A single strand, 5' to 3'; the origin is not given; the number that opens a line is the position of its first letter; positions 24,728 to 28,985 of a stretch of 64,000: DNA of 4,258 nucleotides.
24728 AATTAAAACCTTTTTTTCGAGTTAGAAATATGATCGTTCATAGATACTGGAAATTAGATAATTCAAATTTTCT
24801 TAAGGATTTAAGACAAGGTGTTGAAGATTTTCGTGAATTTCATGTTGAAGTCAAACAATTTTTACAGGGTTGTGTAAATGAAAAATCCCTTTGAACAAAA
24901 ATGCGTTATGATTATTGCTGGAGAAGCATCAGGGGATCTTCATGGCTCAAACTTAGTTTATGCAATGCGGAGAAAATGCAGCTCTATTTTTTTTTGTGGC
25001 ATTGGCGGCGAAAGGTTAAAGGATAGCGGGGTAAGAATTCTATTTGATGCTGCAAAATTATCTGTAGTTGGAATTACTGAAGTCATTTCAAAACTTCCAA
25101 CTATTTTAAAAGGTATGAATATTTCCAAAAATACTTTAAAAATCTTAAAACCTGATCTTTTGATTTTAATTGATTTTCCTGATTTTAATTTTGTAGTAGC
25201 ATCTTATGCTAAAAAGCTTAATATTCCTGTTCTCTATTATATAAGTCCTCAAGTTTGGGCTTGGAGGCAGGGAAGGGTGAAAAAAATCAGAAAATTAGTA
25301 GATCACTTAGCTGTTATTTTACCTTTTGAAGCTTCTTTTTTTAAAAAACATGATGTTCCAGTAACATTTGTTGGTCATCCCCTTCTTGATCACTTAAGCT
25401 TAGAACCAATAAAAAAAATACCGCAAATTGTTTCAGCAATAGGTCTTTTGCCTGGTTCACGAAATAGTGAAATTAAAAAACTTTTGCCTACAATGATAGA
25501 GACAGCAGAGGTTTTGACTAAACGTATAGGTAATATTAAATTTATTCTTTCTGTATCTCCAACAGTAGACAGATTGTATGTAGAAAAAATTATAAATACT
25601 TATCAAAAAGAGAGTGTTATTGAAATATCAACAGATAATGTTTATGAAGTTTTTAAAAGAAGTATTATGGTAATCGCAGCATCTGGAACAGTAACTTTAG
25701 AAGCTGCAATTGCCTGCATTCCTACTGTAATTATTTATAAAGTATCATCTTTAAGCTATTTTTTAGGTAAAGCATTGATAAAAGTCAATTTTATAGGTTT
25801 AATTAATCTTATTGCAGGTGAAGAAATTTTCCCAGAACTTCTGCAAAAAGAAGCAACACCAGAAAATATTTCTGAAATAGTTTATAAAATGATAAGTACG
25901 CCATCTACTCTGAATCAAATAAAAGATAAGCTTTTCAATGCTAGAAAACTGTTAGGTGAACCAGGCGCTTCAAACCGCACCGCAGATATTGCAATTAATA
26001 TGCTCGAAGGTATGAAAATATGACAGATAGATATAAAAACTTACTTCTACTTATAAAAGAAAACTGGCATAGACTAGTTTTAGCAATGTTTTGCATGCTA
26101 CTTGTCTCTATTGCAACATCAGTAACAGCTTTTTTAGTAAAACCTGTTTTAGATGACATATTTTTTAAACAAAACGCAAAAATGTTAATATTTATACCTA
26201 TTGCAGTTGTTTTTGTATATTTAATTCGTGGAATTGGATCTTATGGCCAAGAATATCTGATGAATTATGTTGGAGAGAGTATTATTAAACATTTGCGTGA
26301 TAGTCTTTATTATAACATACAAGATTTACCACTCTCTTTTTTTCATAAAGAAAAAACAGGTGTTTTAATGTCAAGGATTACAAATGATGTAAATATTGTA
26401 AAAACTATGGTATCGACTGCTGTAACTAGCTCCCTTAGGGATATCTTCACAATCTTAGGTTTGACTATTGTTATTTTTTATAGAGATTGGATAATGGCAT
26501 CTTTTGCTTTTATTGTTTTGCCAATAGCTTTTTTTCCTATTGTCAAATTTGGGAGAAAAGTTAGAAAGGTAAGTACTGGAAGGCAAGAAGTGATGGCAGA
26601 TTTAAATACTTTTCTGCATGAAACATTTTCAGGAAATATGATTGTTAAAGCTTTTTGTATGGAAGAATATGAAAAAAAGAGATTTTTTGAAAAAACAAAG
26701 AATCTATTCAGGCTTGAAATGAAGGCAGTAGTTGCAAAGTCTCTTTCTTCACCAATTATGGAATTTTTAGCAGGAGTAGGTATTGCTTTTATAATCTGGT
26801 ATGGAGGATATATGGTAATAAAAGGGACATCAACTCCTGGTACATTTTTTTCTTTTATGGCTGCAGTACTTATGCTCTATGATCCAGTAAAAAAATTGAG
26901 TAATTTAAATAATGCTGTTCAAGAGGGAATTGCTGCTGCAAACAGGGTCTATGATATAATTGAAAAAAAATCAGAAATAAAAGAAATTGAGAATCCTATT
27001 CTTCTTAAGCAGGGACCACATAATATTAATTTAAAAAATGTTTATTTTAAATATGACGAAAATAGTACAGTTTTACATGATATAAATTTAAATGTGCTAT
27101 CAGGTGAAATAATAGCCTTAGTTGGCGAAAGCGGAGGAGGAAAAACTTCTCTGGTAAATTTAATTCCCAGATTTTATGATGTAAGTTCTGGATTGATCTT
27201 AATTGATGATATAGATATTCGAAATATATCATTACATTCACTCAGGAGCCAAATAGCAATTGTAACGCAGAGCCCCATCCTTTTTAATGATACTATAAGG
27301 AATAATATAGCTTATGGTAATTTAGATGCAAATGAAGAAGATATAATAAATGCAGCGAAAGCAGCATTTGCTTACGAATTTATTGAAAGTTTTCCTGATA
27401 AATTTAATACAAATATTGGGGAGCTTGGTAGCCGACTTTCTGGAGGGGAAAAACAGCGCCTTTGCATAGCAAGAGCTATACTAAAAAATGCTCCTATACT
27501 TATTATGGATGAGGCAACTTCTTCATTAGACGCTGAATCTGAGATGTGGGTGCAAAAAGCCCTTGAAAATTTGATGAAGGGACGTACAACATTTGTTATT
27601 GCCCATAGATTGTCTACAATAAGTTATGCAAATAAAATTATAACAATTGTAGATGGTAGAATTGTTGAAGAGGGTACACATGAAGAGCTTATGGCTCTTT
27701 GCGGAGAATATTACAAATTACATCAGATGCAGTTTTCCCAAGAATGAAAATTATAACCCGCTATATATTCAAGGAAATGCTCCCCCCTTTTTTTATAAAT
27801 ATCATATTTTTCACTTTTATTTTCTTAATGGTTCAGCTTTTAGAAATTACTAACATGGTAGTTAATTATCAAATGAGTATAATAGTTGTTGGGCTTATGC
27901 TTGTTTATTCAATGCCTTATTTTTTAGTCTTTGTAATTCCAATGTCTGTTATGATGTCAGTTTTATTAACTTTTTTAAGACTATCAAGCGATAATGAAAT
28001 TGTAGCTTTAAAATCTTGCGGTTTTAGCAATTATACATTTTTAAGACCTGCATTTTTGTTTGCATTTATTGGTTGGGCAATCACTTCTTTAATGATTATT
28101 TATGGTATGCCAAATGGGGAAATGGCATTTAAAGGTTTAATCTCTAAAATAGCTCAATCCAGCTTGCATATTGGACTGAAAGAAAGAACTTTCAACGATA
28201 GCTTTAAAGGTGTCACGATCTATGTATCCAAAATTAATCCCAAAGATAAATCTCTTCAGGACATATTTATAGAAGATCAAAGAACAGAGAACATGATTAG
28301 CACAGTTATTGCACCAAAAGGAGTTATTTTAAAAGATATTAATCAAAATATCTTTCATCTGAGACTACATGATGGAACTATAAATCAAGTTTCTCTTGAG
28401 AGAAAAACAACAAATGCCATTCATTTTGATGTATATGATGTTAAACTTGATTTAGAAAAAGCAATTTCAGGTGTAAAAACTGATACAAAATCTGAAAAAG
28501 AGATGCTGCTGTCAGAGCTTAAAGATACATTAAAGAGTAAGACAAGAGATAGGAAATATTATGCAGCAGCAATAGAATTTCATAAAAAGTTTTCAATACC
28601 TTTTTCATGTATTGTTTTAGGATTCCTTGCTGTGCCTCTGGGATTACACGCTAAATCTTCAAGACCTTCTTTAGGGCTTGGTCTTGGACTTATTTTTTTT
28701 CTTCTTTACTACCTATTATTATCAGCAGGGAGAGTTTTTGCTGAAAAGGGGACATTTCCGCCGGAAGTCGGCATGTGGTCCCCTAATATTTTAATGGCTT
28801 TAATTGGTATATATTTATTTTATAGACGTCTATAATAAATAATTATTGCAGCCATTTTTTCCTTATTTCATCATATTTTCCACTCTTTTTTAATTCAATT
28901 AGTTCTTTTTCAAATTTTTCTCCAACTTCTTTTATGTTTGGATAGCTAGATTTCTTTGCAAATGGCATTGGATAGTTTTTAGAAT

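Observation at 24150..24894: MNT/HepT toxin-antitoxin pair embedded inside the lipid A biosynthesis operon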

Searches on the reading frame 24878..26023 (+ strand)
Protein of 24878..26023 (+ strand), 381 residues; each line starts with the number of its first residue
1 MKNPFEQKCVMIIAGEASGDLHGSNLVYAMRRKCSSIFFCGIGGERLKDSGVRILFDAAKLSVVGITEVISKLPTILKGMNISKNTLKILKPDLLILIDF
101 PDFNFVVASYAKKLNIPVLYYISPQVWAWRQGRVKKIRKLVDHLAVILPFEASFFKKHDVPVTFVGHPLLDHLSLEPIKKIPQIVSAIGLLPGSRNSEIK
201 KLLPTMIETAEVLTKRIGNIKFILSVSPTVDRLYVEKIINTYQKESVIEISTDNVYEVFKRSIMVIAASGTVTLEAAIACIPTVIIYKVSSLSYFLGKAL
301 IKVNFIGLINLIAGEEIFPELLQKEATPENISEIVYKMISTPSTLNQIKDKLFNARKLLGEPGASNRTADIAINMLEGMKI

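Call 3: search_protein_families(library=pfam, proteins=[window:24878-26023:+], max_evalue=0.01)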
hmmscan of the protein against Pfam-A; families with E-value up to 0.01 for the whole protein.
window:24878-26023:+ (381 aa): 3 families
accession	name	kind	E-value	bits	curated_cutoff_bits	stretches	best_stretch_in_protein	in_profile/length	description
PF02684.21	LpxB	-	9.7e-98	327.9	22.6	1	10-355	1-354/374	Lipid-A-disaccharide synthetase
PF04007.18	DUF354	-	0.00044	19.9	22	1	211-293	216-292/349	Protein of unknown function (DUF354)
PF02350.25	Epimerase_2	-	0.0019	17.6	30.6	1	197-286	192-284/347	UDP-N-acetylglucosamine 2-epimerase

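Call 4: search_protein_families(library=ncbifam, proteins=[window:24878-26023:+], max_evalue=0.01)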
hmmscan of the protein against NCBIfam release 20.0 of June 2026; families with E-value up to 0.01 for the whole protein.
window:24878-26023:+ (381 aa): 5 families
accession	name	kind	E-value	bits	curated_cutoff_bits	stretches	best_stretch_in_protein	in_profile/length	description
TIGR00215.1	lpxB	equivalog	2.8e-91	306.2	190.25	1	9-372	8-379/382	lipid-A-disaccharide synthase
NF002173.0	PRK01021.1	equivalog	1.1e-47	163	1033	1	2-335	221-566/610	lipid-A-disaccharide synthase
TIGR03492.1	TIGR03492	hypoth_equivalog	2.4e-12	46.3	219.2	1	154-371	174-391/396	lipid-A-disaccharide synthase-related protein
NF046086.1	BFO_1060_trans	domain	0.0012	18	200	0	84-123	40-81/365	BFO_1060 family glycosyltransferase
TIGR03590.1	PseG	equivalog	0.0022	17.6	153.55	1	218-287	199-268/280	UDP-2,4-diacetamido-2,4,6-trideoxy-beta-L-altropyranose hydrolase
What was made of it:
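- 24878..26023 (+): lpxB. Its start lies inside the hepT 3' end (17-nt overlap). TIGR00215 at 306 bits, above the 190 cut-off (call 4).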

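Call 6: find_related_loci(query=window:24878-26023:+, collection=genome_contigs, flank=6000)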
Query window:24878-26023:+ (381 aa) in genome_contigs; peptide patterns used: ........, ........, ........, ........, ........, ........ (x = any residue, [..] = any of these).
599 stretches matched a pattern (row limit reached: there are more); 453 encode a relative of the query (tblastn E <= 1e-3); the best 80 are kept; 80 distinct loci.
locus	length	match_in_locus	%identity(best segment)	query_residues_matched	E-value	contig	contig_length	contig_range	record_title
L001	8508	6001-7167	58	1-376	3e-147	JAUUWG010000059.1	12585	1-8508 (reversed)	MAG: Desulfobacterales bacterium isolate CSMAG_33 CSMAG_33_k141_2931891_length_12585_cov_8.0000, whole genome shotgun se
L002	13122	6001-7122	56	4-376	3e-131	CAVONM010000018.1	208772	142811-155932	MAG: uncultured delta proteobacterium isolate MFD09779.bin.3.15 genome assembly, contig: contig_38758, whole genome shot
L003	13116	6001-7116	53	8-376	9e-131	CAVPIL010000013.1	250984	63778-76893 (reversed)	MAG: uncultured delta proteobacterium isolate MFD09964.bin.2.197 genome assembly, contig: contig_32549, whole genome sho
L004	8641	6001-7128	53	9-381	9e-131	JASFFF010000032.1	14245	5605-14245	MAG: Desulfosarcina sp. isolate D0606S02metaG_Bin_160 D0606S02metaG_FD_scaffold_701_c1, whole genome shotgun sequence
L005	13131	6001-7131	52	3-376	5e-128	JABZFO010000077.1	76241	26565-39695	MAG: Desulfosarcina sp. isolate Grevelingen_8MPaII_metabat2.25 scaffold_1545, whole genome shotgun sequence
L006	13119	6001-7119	52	8-377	1e-127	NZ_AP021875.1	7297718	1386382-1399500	Desulfosarcina widdelii strain PP31 chromosome, complete genome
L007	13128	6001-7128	54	8-380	9e-128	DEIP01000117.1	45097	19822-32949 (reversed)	MAG TPA_asm: Desulfobacteraceae bacterium UBA2771 UBA2771_contig_1909, whole genome shotgun sequence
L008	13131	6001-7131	52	3-376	1e-126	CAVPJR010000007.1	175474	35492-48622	MAG: uncultured delta proteobacterium isolate MFD09964.bin.3.281 genome assembly, contig: contig_18764, whole genome sho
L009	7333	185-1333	52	2-381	3e-126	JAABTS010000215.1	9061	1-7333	MAG: Desulfobacteraceae bacterium isolate S24.Bin080 Scaffold_210, whole genome shotgun sequence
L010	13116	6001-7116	51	8-376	5e-124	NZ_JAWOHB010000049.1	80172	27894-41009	MAG: Desulfosarcina sp. isolate CWP4-1.bin.65 k191_4674310, whole genome shotgun sequence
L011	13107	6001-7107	52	10-375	1e-123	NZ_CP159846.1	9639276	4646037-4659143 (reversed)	Desulfosarcina variabilis str. Montpellier chromosome, complete genome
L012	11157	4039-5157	52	7-376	9e-124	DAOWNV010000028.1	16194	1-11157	MAG TPA_asm: Desulfosarcina sp. isolate CSMAG_3037 CSMAG_3037_k141_1957808_length_16194_cov_42.4351, whole genome shotgu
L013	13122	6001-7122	51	7-377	8e-124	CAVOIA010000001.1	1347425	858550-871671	MAG: uncultured delta proteobacterium isolate MFD09964.bin.1.206 genome assembly, contig: contig_13782, whole genome sho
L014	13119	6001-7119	51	8-378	2e-123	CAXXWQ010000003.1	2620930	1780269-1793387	MAG: uncultured Desulfosarcina sp. isolate addc1e71-6912-457b-9547-3a5b1613f324 genome assembly, contig: contig_3, whole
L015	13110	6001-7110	54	9-375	8e-123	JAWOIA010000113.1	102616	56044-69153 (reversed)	MAG: Desulfosarcina sp. isolate CWP5-1.bin.79 k191_3610265, whole genome shotgun sequence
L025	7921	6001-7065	49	10-369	8e-99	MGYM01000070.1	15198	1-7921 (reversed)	MAG: Gammaproteobacteria bacterium RIFCSPLOWO2_02_FULL_38_11 rifcsplowo2_02_scaffold_7590, whole genome shotgun sequence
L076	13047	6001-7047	43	11-353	3e-85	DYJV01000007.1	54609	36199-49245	MAG TPA_asm: Candidatus Methylomirabilis sp. isolate SulCav_AS07-7_3_33_596 SulCav_AS07_7_486_length_54609_cov_373_74759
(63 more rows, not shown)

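Call 38: find_related_loci(query=window:24878-26023:+, collection=metagenome_contigs, flank=4000)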
Query window:24878-26023:+ (381 aa) in metagenome_contigs; peptide patterns used: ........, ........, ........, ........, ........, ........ (x = any residue, [..] = any of these).
600 stretches matched a pattern (row limit reached: there are more); 488 encode a relative of the query (tblastn E <= 1e-3); the best 80 are kept; 80 distinct loci.
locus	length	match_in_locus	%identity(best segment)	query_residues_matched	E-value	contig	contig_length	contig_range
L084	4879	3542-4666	57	1-376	3e-134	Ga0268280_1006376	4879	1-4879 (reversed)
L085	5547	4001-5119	53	8-377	5e-130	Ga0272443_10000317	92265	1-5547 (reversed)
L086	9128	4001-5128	54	8-380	5e-128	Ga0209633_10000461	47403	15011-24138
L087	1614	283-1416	50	3-377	1e-136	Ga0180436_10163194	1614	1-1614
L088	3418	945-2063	52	8-377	7e-127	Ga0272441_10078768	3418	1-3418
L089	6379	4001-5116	53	9-377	5e-121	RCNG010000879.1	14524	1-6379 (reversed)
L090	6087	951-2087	43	3-376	3e-100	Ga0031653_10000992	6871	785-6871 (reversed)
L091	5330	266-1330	49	10-369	4e-99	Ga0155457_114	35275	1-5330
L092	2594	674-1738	49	10-369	1e-102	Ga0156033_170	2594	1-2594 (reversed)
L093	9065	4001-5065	49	10-369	5e-99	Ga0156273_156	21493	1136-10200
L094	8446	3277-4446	41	3-376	2e-97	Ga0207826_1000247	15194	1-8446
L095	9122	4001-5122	42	8-376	1e-97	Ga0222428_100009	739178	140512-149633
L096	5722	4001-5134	43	5-377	3e-97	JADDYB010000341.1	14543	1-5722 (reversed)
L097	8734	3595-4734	43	3-377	2e-97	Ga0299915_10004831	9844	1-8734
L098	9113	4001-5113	43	10-375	3e-96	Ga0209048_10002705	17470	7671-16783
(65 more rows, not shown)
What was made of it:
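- The host lineage is poorly sampled: the best LpxB identity is 59% (calls 6, 38).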

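Call 72: search_protein_families(library=pfam, proteins=[L076:4896-5996:+, L025:5079-5987:+], max_evalue=0.001)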
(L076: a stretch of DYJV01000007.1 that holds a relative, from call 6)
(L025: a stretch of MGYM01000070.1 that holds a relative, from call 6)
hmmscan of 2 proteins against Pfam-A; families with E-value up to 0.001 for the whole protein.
L076:4896-5996:+ (366 aa): 5 families
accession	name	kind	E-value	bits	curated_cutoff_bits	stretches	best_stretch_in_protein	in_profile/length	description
PF01041.23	DegT_DnrJ_EryC1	-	2.5e-111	372.8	19.8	1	15-360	4-359/360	DegT/DnrJ/EryC1/StrS aminotransferase family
PF00155.27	Aminotran_1_2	-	4.2e-10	39.8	19.7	1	39-157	46-186/361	Aminotransferase class I and II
PF01053.26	Cys_Met_Meta_PP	-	2.4e-06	26.8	27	1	38-157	55-174/381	Cys/Met metabolism PLP-dependent enzyme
PF00266.25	Aminotran_5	-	3.4e-06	26.7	21.5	1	37-167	45-186/371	Aminotransferase class-V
PF01212.27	Beta_elim_lyase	-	1.7e-05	24.7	27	1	36-256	33-224/288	Beta-eliminating lyase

L025:5079-5987:+ (302 aa): 1 family
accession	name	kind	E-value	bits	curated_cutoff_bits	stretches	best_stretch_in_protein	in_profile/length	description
PF01041.23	DegT_DnrJ_EryC1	-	4.7e-66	223.9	19.8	1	83-295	136-359/360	DegT/DnrJ/EryC1/StrS aminotransferase family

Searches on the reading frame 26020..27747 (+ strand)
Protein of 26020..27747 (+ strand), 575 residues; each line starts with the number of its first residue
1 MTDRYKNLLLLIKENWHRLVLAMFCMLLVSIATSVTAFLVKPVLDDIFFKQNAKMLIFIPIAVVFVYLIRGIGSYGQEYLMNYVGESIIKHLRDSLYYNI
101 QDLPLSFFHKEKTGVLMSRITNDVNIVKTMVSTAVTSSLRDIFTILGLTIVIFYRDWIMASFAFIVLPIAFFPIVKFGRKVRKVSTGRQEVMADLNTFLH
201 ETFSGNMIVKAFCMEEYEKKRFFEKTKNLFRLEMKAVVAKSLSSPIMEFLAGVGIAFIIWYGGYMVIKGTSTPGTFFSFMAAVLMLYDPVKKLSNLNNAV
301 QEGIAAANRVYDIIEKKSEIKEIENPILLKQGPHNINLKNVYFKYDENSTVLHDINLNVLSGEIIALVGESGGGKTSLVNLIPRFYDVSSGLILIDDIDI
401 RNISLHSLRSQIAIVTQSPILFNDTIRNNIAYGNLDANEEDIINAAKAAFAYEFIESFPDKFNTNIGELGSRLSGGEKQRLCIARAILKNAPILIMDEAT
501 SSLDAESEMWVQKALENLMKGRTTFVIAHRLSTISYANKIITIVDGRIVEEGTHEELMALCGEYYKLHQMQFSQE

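Call 3: search_protein_families(library=pfam, proteins=[window:26020-27747:+], max_evalue=0.01)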
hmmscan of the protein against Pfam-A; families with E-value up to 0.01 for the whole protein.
window:26020-27747:+ (575 aa): 5 families
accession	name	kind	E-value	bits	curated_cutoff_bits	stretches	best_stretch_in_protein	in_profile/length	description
PF00664.28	ABC_membrane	-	1.7e-53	182.6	28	1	19-288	1-272/274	ABC transporter transmembrane region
PF00005.33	ABC_tran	-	2.3e-30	106.4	25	1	352-501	1-137/137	ABC transporter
PF02463.25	SMC_N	-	1.8e-07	31.2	40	1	472-544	136-212/220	RecF/RecN/SMC N terminal domain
PF03193.22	RsgA_GTPase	-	0.0026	18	30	1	348-382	93-126/174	RsgA GTPase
PF13401.12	AAA_22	-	0.0045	17.8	27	0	363-418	6-60/130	AAA domain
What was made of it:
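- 26020..27747 (+): msbA (context). ABC_membrane and ABC_tran (call 3).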

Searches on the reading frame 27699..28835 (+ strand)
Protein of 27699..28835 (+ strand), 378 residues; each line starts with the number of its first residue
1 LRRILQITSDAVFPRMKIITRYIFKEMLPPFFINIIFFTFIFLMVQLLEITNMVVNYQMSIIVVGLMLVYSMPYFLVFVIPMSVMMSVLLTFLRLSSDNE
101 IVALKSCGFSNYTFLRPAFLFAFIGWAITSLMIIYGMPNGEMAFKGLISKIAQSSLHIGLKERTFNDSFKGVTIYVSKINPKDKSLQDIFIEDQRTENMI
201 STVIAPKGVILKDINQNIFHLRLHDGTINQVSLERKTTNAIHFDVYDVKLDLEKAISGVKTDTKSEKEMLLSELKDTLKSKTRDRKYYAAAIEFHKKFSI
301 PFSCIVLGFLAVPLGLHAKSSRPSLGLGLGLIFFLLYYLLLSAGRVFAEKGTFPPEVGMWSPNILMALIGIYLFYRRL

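Call 3: search_protein_families(library=pfam, proteins=[window:27699-28835:+], max_evalue=0.01)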
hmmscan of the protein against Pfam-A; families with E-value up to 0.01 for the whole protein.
window:27699-28835:+ (378 aa): 1 family
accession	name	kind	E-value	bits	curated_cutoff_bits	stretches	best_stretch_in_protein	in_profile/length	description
PF03739.19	LptF_LptG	-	2.8e-87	293.4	27.9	1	21-376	1-353/353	Lipopolysaccharide export system permease LptF/LptG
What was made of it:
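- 27699..28835 (+): Single lptF/lptG-family permease gene (context, end of the co-directional run). PF03739 at 2.8e-87 (call 3).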
